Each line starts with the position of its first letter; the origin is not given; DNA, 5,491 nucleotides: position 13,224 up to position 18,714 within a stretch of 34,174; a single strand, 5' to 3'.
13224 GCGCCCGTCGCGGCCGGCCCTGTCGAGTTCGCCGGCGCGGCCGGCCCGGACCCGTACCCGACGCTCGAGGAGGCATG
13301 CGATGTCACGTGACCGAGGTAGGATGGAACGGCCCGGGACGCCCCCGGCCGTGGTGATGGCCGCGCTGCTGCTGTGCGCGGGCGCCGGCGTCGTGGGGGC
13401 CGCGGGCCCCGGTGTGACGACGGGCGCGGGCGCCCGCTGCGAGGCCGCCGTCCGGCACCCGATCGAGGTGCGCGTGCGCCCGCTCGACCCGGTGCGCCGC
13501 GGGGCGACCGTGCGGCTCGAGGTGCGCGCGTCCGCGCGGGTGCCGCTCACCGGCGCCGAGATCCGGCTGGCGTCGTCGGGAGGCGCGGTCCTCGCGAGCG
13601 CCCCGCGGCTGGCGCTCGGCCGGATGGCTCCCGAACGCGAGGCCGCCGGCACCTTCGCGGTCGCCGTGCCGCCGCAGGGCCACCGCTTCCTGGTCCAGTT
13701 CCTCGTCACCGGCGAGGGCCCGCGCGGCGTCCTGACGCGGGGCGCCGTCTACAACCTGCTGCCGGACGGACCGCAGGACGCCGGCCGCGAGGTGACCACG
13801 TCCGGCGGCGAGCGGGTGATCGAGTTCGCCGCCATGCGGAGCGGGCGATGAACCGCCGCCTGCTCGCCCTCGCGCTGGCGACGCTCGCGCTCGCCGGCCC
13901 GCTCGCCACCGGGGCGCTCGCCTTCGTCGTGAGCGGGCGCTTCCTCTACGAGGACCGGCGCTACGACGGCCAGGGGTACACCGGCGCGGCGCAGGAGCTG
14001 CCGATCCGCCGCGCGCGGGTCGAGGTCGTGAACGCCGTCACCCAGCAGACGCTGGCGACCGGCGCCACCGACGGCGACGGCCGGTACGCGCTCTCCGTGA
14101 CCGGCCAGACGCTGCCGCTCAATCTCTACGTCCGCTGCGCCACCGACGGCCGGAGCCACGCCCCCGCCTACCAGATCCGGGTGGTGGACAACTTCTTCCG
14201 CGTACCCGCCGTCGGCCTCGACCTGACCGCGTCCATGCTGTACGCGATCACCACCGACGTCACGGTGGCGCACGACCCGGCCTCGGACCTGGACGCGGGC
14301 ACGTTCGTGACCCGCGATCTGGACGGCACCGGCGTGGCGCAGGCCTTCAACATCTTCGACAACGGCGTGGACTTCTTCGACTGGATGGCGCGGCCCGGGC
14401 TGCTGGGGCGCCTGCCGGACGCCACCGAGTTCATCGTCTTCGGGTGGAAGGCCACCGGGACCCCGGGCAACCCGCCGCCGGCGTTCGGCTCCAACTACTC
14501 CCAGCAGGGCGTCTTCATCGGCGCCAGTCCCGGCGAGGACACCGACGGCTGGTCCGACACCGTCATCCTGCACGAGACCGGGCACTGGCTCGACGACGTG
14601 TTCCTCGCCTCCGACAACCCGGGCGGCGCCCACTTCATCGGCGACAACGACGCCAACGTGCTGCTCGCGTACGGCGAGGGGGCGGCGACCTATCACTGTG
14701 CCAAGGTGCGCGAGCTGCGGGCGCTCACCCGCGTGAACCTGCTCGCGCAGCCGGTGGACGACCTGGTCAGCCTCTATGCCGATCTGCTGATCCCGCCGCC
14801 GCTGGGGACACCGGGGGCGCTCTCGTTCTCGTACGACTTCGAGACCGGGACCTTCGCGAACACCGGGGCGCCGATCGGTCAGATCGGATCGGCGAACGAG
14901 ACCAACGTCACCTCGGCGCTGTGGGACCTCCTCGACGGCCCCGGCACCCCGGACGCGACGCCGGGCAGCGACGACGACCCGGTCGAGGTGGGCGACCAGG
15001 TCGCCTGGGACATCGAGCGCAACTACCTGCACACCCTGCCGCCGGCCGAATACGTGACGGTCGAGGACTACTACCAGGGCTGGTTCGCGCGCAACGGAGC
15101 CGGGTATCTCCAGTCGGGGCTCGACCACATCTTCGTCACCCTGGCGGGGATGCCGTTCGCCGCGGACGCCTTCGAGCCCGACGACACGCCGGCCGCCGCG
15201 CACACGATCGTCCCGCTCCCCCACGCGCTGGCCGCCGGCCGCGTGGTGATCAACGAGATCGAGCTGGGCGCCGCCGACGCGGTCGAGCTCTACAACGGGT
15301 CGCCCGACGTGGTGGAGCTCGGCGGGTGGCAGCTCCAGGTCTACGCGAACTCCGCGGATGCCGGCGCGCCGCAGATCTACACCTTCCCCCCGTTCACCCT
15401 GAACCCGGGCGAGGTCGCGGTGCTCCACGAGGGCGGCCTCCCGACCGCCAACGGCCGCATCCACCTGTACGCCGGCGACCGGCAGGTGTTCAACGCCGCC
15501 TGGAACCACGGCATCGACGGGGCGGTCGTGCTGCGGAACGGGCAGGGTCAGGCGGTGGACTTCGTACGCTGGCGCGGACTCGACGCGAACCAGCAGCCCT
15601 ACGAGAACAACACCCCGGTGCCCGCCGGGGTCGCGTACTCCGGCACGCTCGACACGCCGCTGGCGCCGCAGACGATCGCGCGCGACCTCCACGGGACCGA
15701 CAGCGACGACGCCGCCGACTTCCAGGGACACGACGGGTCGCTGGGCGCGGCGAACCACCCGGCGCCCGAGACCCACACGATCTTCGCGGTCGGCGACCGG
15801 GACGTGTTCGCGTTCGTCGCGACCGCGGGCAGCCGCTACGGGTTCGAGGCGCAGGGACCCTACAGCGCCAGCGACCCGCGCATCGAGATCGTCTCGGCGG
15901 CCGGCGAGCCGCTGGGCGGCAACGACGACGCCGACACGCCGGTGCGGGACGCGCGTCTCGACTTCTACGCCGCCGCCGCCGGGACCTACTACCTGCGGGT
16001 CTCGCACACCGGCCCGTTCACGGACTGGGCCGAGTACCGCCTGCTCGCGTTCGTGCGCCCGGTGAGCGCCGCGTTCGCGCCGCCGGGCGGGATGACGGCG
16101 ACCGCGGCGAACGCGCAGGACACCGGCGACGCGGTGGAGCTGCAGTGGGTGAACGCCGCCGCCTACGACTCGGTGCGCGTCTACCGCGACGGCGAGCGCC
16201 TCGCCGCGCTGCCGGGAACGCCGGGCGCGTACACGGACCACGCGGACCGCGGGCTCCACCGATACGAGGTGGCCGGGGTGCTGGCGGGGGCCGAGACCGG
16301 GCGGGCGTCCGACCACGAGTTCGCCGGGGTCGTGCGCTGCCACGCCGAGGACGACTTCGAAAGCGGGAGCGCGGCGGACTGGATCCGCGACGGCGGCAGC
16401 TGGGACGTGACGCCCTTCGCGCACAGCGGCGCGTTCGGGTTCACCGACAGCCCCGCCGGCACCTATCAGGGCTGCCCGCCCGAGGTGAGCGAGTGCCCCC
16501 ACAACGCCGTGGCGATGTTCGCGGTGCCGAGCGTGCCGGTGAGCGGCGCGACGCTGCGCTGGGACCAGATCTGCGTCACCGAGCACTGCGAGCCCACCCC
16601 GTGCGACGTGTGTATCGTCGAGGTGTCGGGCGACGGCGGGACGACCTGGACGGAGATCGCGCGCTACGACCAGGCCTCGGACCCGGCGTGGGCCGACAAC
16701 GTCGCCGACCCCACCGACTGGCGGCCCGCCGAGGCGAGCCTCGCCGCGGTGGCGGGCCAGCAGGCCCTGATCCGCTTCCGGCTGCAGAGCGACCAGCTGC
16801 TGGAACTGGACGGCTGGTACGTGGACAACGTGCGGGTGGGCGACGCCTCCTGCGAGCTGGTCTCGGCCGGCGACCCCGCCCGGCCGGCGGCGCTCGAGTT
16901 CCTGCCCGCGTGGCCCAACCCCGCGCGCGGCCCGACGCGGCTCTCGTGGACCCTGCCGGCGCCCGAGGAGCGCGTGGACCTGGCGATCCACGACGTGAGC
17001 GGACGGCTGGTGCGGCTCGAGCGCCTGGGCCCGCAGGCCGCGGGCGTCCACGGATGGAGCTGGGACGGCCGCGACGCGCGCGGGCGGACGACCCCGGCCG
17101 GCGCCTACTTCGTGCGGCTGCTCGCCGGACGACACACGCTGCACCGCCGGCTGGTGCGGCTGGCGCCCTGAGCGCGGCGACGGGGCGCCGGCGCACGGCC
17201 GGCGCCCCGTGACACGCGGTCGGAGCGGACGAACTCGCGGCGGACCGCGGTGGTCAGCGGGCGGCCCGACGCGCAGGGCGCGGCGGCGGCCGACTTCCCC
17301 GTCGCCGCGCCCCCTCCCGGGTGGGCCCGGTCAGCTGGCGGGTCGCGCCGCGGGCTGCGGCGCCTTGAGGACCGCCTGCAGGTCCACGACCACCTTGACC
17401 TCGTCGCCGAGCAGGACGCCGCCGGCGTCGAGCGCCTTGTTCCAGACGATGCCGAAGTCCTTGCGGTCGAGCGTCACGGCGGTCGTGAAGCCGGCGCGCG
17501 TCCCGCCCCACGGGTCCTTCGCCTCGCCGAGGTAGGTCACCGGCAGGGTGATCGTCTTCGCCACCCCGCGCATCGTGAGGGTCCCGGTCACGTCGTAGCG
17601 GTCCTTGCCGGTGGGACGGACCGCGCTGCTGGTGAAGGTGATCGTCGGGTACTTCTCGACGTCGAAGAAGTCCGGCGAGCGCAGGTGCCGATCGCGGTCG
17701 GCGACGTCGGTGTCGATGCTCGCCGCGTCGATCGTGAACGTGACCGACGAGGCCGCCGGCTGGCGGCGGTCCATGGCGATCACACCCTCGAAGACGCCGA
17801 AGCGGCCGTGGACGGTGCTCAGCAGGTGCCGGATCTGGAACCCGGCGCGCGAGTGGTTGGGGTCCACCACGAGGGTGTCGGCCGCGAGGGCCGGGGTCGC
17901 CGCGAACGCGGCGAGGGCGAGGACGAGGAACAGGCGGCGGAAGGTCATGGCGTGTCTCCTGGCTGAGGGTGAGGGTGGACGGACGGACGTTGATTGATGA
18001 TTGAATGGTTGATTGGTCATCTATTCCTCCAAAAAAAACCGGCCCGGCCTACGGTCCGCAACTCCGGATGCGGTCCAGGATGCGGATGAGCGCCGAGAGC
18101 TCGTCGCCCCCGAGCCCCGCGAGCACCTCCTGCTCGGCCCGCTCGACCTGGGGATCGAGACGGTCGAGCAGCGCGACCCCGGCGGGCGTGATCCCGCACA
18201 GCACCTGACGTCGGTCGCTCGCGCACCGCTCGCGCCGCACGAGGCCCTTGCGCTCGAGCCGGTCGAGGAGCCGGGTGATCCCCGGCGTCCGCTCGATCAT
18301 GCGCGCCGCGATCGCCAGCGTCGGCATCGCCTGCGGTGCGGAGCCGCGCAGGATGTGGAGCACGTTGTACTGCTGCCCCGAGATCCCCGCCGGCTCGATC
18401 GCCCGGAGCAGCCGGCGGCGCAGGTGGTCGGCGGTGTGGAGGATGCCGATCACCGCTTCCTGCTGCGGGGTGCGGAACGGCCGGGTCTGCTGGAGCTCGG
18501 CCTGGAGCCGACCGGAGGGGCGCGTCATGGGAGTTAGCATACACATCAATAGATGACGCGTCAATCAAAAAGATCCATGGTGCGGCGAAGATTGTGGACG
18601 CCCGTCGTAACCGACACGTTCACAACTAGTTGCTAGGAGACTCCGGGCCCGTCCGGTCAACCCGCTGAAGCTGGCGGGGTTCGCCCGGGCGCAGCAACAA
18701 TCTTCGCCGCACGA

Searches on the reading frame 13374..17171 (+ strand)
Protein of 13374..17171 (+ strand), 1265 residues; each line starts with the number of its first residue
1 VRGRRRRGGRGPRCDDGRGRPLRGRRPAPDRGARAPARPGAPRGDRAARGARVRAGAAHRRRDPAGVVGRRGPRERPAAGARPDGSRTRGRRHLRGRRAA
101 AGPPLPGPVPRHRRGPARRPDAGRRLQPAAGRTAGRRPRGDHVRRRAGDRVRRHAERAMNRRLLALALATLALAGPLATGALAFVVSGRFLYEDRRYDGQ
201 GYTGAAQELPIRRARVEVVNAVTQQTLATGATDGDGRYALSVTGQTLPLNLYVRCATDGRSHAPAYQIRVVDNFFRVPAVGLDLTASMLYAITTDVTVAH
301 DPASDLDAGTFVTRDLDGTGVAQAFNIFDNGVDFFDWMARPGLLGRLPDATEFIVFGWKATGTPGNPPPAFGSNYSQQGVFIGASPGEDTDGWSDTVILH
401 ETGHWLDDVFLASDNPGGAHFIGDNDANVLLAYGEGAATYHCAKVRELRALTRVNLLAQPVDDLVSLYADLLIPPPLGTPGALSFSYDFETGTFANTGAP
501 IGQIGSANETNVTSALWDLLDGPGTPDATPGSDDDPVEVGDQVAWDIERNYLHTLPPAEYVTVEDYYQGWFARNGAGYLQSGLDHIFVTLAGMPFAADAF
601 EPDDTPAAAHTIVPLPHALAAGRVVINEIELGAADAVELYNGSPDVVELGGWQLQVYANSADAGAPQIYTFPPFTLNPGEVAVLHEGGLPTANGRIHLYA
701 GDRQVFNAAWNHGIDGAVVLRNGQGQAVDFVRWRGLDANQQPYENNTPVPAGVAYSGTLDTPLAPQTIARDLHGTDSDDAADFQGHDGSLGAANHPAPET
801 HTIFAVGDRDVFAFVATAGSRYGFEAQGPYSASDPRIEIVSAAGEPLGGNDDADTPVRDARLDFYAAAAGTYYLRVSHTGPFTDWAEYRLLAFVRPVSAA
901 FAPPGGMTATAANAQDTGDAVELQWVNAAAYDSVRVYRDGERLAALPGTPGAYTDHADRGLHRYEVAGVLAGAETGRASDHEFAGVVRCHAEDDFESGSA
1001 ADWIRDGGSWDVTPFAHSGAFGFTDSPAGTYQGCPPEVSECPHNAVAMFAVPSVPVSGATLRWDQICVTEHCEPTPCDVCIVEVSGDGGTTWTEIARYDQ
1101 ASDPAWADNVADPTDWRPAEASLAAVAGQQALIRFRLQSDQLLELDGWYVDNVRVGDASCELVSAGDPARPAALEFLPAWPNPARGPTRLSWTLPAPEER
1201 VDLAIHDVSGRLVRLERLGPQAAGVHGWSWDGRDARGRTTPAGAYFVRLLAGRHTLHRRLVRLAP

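Call 7: search_protein_families(library=pfam, proteins=[window:13374-17171:+])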
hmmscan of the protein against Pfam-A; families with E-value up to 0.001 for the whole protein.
window:13374-17171:+ (1265 aa): 4 families
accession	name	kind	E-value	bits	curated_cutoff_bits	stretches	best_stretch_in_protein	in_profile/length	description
PF00932.25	LTD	-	9e-16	58.7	34.3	1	620-733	4-107/109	Lamin Tail Domain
PF13860.13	FlgD_ig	-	1.4e-14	54.3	27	1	1188-1248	10-72/79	FlgD Ig-like domain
PF04151.21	PPC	-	5.8e-05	24.3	25.9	0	808-877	1-69/70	Bacterial pre-peptidase C-terminal domain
PF20773.4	InhA-like_MAM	-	5.9e-05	23.1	26.9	1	1077-1155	79-162/191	Immune inhibitor A-like, MAM domain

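Call 47: search_protein_families(library=ncbifam, proteins=[window:13374-17171:+], max_evalue=0.01)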
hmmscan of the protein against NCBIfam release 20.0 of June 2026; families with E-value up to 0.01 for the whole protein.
window:13374-17171:+ (1265 aa): 8 families
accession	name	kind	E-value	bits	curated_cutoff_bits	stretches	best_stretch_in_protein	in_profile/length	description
NF005176.1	PRK06655.1-1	equivalog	2.2e-08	34.3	230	1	1192-1250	90-148/197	flagellar hook assembly protein FlgD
NF009276.0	PRK12633.1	equivalog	8e-05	22.5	383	1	1184-1250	114-180/234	flagellar basal body rod modification protein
TIGR04183.1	Por_Secre_tail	domain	0.0001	22.2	23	0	1180-1261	2-70/72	T9SS type A sorting domain-containing protein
NF038111.1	rhom_dep_M36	equivalog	0.0009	16.7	1700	1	1125-1161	1133-1169/1315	rhombosortase-dependent M36 family metallopeptidase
NF009277.0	PRK12634.1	equivalog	0.0017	18.5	333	1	1201-1247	124-170/221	flagellar basal body rod modification protein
NF009453.0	PRK12813.1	equivalog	0.003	17.1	264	0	1187-1248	112-170/223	flagellar basal body rod modification protein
NF009452.0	PRK12812.1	equivalog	0.0032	16.8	258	1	1198-1249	151-204/289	flagellar basal body rod modification protein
NF033707.1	T9SS_sortase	equivalog_domain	0.0072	14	420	1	1175-1249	997-1075/1095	type IX secretion system sortase PorU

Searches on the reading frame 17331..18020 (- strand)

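Call 8: search_protein_families(library=pfam, proteins=[window:17331-18020:-])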
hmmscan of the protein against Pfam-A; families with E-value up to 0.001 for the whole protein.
window:17331-18020:- (229 aa): 1 family
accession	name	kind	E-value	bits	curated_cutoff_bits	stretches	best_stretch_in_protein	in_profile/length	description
PF04264.18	YceI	-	3.9e-51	173.8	23.7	1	51-216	2-150/150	YceI-like domain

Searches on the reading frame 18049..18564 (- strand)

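Call 8: search_protein_families(library=pfam, proteins=[window:18049-18564:-])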
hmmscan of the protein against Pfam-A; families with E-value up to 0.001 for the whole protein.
window:18049-18564:- (171 aa): 5 families
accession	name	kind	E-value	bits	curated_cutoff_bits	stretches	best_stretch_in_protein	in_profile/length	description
PF01047.28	MarR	-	4.1e-10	39.8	24.6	1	63-121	3-59/59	MarR family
PF12802.13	MarR_2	-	3.4e-09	37.2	27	1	60-120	2-61/61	MarR family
PF13463.12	HTH_27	-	1.1e-05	26.1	22.2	1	65-129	5-68/68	Winged helix DNA-binding domain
PF21863.2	HTH_67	-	2.8e-05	24.3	27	1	58-166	165-257/268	Helix-turn-helix family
PF22381.2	Staph_reg_Sar_Rot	-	0.00045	20.7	27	1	60-134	11-83/85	Transcriptional regulator SarA/Rot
